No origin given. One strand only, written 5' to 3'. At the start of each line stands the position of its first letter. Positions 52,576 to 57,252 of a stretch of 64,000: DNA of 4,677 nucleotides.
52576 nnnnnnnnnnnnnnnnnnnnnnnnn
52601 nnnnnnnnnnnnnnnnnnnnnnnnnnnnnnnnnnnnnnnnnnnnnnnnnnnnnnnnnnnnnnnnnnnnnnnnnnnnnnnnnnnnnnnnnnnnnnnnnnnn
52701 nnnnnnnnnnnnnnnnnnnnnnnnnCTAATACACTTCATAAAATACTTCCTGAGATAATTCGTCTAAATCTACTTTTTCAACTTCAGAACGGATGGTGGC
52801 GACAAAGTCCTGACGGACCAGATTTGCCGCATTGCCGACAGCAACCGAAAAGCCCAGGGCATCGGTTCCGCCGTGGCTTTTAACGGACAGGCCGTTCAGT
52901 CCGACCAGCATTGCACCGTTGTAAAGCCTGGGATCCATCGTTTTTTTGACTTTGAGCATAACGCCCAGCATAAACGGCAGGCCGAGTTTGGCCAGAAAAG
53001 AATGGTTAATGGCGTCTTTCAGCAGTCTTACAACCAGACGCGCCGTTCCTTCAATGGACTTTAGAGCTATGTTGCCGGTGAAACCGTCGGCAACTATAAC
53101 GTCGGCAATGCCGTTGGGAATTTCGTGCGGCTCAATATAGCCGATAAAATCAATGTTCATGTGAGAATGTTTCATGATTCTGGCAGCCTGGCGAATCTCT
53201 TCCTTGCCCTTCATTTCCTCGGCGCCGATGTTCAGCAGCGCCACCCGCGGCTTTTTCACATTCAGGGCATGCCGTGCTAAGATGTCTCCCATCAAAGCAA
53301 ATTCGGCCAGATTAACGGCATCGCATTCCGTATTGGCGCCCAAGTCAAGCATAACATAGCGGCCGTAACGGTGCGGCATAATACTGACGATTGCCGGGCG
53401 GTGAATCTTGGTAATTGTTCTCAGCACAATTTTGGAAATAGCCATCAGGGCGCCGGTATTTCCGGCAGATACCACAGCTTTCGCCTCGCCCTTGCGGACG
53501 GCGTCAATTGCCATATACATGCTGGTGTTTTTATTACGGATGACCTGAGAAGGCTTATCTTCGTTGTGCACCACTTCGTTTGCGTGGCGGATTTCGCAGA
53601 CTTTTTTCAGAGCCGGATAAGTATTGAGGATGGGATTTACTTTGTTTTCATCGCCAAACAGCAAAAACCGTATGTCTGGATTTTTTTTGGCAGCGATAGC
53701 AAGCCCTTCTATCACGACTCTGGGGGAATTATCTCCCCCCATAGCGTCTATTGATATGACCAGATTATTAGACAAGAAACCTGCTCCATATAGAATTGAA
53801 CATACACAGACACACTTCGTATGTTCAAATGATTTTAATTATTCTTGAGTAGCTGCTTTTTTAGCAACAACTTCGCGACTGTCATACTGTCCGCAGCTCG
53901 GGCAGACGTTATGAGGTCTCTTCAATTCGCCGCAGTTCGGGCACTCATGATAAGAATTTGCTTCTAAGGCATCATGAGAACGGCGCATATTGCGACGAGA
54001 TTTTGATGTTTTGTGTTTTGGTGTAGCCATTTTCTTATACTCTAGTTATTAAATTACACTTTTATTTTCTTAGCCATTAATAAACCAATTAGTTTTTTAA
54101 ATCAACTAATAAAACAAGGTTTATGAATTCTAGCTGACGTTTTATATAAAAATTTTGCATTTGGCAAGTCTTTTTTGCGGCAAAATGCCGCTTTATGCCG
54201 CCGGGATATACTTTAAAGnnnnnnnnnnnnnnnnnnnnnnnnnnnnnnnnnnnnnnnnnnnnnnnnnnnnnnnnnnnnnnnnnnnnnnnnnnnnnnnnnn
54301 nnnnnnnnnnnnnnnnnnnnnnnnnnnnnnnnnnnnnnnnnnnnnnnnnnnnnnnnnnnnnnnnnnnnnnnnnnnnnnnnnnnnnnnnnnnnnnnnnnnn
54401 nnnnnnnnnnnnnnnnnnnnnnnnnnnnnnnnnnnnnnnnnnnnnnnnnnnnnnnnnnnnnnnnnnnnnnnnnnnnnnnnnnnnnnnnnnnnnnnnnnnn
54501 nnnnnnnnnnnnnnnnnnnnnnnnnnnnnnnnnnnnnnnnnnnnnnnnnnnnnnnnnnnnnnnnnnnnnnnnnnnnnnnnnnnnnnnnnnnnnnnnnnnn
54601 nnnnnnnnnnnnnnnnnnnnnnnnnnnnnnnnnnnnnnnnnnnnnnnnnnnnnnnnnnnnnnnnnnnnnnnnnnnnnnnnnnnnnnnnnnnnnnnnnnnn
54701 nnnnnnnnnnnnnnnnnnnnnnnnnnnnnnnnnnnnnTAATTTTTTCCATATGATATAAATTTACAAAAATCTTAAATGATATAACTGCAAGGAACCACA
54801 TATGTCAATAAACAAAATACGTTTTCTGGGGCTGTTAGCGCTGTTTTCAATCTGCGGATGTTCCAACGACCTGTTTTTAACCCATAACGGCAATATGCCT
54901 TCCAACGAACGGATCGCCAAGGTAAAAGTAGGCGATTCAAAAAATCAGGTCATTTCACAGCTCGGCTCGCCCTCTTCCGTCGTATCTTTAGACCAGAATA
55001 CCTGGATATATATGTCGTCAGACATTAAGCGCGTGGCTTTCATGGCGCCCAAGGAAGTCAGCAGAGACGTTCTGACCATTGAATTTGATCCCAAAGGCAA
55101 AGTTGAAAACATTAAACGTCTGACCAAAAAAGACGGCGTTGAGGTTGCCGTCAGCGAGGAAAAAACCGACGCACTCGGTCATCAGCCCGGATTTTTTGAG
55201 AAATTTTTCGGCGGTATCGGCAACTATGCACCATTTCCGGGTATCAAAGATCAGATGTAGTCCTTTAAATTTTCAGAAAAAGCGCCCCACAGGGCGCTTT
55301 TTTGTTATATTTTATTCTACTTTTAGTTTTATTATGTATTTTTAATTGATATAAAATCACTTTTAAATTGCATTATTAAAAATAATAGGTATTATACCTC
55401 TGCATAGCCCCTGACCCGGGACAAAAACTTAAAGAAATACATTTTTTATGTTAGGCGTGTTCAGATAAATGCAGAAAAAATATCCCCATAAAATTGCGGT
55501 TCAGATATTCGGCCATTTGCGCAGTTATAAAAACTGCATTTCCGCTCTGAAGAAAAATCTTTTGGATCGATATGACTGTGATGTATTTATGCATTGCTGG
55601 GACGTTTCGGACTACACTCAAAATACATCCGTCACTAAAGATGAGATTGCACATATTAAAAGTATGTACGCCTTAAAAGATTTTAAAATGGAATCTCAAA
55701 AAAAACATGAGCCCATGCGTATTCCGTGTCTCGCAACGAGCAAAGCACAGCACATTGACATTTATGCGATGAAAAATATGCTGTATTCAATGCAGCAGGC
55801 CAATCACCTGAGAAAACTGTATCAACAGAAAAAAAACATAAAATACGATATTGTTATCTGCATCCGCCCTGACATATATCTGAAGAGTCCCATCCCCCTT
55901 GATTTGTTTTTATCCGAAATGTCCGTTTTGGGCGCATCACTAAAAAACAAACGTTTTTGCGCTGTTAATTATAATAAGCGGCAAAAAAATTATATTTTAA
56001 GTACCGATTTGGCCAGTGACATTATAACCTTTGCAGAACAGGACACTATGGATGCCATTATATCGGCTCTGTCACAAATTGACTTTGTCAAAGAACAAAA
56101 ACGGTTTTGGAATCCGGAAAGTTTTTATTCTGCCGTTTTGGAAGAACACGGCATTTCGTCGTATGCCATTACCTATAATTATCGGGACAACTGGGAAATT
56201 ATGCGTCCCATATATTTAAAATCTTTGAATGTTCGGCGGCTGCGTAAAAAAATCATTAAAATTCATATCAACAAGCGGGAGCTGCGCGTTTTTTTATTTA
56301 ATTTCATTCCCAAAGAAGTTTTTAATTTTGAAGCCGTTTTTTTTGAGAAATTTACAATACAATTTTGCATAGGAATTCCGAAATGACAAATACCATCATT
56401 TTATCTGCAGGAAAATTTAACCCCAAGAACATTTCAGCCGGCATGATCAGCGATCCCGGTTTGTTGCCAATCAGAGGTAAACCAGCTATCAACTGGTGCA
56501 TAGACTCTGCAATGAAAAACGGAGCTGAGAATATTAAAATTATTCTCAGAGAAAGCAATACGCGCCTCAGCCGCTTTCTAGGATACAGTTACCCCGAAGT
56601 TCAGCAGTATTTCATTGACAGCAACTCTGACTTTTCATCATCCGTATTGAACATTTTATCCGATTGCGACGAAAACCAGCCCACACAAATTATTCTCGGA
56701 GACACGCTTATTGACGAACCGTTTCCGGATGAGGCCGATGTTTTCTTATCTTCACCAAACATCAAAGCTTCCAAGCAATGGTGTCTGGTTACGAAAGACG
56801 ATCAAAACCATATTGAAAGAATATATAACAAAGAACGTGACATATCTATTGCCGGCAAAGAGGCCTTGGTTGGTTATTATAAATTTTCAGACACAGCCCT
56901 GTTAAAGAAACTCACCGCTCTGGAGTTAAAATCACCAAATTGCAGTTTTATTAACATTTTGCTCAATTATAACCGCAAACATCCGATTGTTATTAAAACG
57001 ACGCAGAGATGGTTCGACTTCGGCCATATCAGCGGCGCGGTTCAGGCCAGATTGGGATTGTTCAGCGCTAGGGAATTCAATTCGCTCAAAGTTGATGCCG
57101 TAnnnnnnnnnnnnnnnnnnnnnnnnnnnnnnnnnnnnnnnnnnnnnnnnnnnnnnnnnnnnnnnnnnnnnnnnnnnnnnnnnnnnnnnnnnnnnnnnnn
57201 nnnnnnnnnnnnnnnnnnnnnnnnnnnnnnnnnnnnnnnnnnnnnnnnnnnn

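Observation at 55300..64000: Low-GC, single-strand glycan-modification island downstream of bamE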

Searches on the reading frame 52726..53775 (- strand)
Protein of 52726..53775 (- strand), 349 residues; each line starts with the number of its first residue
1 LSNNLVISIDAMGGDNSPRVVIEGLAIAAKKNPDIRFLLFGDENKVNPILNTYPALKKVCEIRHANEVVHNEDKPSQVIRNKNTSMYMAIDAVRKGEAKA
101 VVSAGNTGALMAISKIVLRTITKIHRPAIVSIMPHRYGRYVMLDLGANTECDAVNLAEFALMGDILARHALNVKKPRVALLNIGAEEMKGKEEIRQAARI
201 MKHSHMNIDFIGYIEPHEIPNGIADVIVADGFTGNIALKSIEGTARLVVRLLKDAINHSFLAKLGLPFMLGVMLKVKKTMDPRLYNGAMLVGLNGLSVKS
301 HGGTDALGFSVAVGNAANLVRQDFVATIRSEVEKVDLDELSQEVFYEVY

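Call 16: find_related_loci(query=window:52726-53775:-, collection=genome_contigs, flank=10000)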
Query window:52726-53775:- (349 aa) in genome_contigs; peptide patterns used: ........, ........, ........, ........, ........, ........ (x = any residue, [..] = any of these).
363 stretches matched a pattern; 197 encode a relative of the query (tblastn E <= 1e-3); the best 80 are kept; 80 distinct loci.
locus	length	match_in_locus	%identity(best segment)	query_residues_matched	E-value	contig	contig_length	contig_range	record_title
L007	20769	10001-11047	91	1-349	0e+0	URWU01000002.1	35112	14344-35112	uncultured Alphaproteobacteria bacterium isolate UMGS1426 genome assembly, contig: NODE_120_length_35112_cov_4.942408, w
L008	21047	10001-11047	91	1-349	0e+0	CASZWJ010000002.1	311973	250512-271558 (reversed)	MAG: uncultured Alphaproteobacteria bacterium isolate extra-SRR5580761.40_1677796859 genome assembly, contig: NODE_9_len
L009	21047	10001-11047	90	1-349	0e+0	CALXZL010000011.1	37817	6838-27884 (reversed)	MAG: uncultured Alphaproteobacteria bacterium isolate BRZ_FT__bin57 genome assembly, contig: BRZ_FT__NODE_1604_length_37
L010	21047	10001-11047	89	1-349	0e+0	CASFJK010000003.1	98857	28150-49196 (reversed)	uncultured proteobacterium isolate B12_L1_324324_idba_bin.34 genome assembly, contig: B12_L1_324324_idba_bin.34.fa_scaff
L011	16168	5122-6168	88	1-349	0e+0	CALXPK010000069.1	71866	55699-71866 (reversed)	MAG: uncultured Alphaproteobacteria bacterium isolate E04__bin53 genome assembly, contig: E04__k127_2939116, whole genom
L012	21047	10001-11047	89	1-349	0e+0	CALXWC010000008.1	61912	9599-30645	MAG: uncultured Alphaproteobacteria bacterium isolate BRZ_QQ__bin19 genome assembly, contig: BRZ_QQ__NODE_460_length_619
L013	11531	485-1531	89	1-349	0e+0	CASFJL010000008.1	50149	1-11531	uncultured proteobacterium isolate B15_L3_338338_idba_bin.30 genome assembly, contig: B15_L3_338338_idba_bin.30.fa_scaff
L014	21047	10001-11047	88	1-349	0e+0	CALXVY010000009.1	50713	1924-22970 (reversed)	MAG: uncultured Alphaproteobacteria bacterium isolate BRZ_KI__bin16 genome assembly, contig: BRZ_KI__NODE_957_length_507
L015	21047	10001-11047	87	1-349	0e+0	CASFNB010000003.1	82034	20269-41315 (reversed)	uncultured proteobacterium isolate A1_L3_371371_idba_bin.16 genome assembly, contig: A1_L3_371371_idba_bin.16.fa_scaffol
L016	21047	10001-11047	87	1-349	0e+0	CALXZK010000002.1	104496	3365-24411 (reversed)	MAG: uncultured Alphaproteobacteria bacterium isolate BRZ_QR__bin60 genome assembly, contig: BRZ_QR__NODE_108_length_104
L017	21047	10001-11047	86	1-349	0e+0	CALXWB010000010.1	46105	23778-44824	MAG: uncultured Alphaproteobacteria bacterium isolate BRZ_AT__bin33 genome assembly, contig: BRZ_AT__NODE_916_length_461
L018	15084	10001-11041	88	3-349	0e+0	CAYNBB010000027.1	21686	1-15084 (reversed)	MAG TPA_asm: uncultured Azospirillaceae bacterium isolate SRP225648_co1_885 genome assembly, contig: NODE_5677_length_21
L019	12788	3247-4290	87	2-349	0e+0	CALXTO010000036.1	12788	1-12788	MAG: uncultured Alphaproteobacteria bacterium isolate BRZ_CT__bin33 genome assembly, contig: BRZ_CT__NODE_5984_length_12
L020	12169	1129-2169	87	3-349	0e+0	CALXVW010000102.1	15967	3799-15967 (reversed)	MAG: uncultured Alphaproteobacteria bacterium isolate E40__bin9 genome assembly, contig: E40__k127_3319845, whole genome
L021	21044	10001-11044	87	2-349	0e+0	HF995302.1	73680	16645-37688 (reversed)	Proteobacteria bacterium CAG:495 genomic scaffold, scf83, whole genome shotgun sequence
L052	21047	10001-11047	82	1-349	0e+0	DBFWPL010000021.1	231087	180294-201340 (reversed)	MAG TPA_asm: Alphaproteobacteria bacterium isolate MAG7984 contig21, whole genome shotgun sequence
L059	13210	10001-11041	82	3-349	0e+0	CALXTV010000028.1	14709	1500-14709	MAG: uncultured Alphaproteobacteria bacterium isolate BRZ_LG__bin14 genome assembly, contig: BRZ_LG__NODE_3702_length_14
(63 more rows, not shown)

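Call 72: search_protein_families(library=pfam, proteins=[L052:1351-2421:+, L052:3078-3782:-, L052:3664-4272:-, L052:4397-5128:+, L052:5151-6926:+, L052:6919-7635:+, L052:7678-8571:+, L007:7246-8475:+, L059:6170-8398:-, L059:5574-6179:-], max_evalue=0.001)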
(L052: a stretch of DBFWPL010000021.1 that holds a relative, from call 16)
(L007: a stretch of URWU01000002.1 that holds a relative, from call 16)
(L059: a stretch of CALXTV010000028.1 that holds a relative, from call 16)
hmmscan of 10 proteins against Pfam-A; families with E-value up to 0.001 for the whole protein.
L052:1351-2421:+ (356 aa): 0 families

L052:3078-3782:- (234 aa): 1 family
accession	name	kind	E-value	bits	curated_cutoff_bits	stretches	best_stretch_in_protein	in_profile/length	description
PF02643.20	DUF192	-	1.5e-29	102.4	27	1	79-180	3-95/96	Uncharacterized ACR, COG1430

L052:3664-4272:- (202 aa): 0 families

L052:4397-5128:+ (243 aa): 1 family
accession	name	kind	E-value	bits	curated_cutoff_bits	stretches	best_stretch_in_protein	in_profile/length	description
PF00691.25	OmpA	-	2.1e-15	57.3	27.2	1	134-235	1-98/98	OmpA family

L052:5151-6926:+ (591 aa): 3 families
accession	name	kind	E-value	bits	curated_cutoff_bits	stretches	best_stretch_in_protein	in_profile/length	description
PF17768.7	RecJ_OB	-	1.5e-22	80.2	27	1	475-584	1-107/107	RecJ OB domain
PF01368.27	DHH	-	4.1e-20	72.8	28.1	1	90-249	1-125/125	DHH family, N-terminal domain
PF02272.25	DHHA1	-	1.7e-19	70.6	25.9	1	369-460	6-100/102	DHHA1 domain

L052:6919-7635:+ (238 aa): 1 family
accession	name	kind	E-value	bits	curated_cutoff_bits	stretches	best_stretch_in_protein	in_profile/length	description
PF04367.18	DUF502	-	1.6e-33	115.2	23.8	1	90-195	1-107/107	Protein of unknown function (DUF502)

L052:7678-8571:+ (297 aa): 1 family
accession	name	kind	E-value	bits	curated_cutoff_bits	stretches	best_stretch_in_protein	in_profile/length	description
PF01435.24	Peptidase_M48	-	0.00022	21.5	20.3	0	172-210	39-78/186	Peptidase family M48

L007:7246-8475:+ (409 aa): 1 family
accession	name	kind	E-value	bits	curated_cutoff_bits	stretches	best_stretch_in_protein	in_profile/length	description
PF03797.25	Autotransporter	-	1.5e-18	67.9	26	1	145-388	9-253/255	Autotransporter beta-domain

L059:6170-8398:- (742 aa): 0 families

L059:5574-6179:- (201 aa): 0 families

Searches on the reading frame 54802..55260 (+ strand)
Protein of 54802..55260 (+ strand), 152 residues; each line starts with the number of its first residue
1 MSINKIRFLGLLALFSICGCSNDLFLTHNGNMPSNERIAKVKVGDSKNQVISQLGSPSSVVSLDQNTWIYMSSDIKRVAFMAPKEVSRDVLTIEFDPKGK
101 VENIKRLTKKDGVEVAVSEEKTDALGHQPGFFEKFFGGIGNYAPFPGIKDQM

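Call 3: search_protein_families(library=pfam, proteins=[window:54802-55260:+], max_evalue=0.01)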
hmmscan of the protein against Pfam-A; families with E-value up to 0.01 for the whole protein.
window:54802-55260:+ (152 aa): 1 family
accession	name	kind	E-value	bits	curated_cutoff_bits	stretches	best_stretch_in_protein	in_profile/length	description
PF04355.18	BamE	-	2.9e-14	53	23.2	1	30-104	1-70/71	Outer membrane protein assembly factor BamE domain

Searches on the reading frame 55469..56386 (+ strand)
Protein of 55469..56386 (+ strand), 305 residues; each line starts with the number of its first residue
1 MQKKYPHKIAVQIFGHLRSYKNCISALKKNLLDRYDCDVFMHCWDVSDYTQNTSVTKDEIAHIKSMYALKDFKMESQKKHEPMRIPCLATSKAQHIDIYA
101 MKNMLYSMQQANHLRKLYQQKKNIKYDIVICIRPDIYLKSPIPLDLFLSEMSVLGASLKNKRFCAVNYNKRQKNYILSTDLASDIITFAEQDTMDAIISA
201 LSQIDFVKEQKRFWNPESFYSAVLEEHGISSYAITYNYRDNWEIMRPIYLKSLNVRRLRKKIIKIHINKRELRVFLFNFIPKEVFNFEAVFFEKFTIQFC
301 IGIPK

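Call 3: search_protein_families(library=pfam, proteins=[window:55469-56386:+], max_evalue=0.01)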
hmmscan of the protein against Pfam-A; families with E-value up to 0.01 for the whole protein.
window:55469-56386:+ (305 aa): 1 family
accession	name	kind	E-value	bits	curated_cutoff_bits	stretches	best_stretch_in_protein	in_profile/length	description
PF25072.1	DUF7796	-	0.00077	18.9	27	1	7-151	4-142/346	Domain of unknown function (DUF7796)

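Call 7: search_protein_families(library=ncbifam, proteins=[window:55469-56386:+], max_evalue=0.01)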
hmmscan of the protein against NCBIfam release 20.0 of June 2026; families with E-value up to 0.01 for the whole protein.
window:55469-56386:+ (305 aa): 0 families

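Call 27: search_protein_families(library=pfam, proteins=[window:55469-56386:+], max_evalue=10)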
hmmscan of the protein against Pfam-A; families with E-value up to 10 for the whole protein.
window:55469-56386:+ (305 aa): 3 families
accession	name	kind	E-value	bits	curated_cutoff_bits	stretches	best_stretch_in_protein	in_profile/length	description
PF25072.1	DUF7796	-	0.00077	18.9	27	1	7-151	4-142/346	Domain of unknown function (DUF7796)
PF01977.22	UbiD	-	0.032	13.9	23.3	1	109-163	79-133/206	3-octaprenyl-4-hydroxybenzoate carboxy-lyase Rift-related domain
PF22951.1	3HBD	-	0.06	14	27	1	67-121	10-67/100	Three-helical bundle domain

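Call 97: search_protein_families(library=padloc, proteins=[window:55469-56386:+], max_evalue=0.01)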
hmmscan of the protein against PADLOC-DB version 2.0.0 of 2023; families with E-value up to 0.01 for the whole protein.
window:55469-56386:+ (305 aa): 0 families

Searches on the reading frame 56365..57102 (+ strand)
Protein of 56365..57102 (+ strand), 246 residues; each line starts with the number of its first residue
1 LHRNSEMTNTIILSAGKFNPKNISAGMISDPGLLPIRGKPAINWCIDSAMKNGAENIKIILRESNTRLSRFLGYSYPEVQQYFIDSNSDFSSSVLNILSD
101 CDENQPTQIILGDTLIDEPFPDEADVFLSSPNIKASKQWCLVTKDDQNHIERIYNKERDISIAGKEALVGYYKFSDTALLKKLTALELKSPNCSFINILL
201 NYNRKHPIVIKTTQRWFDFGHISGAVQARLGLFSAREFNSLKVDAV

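Call 8: search_protein_families(library=pfam, proteins=[window:56365-57102:+], max_evalue=1)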
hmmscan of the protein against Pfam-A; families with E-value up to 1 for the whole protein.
window:56365-57102:+ (246 aa): 1 family
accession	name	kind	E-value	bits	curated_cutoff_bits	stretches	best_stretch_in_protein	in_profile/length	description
PF12804.13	NTP_transf_3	-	0.045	14.4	27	1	12-137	3-115/160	MobA-like NTP transferase domain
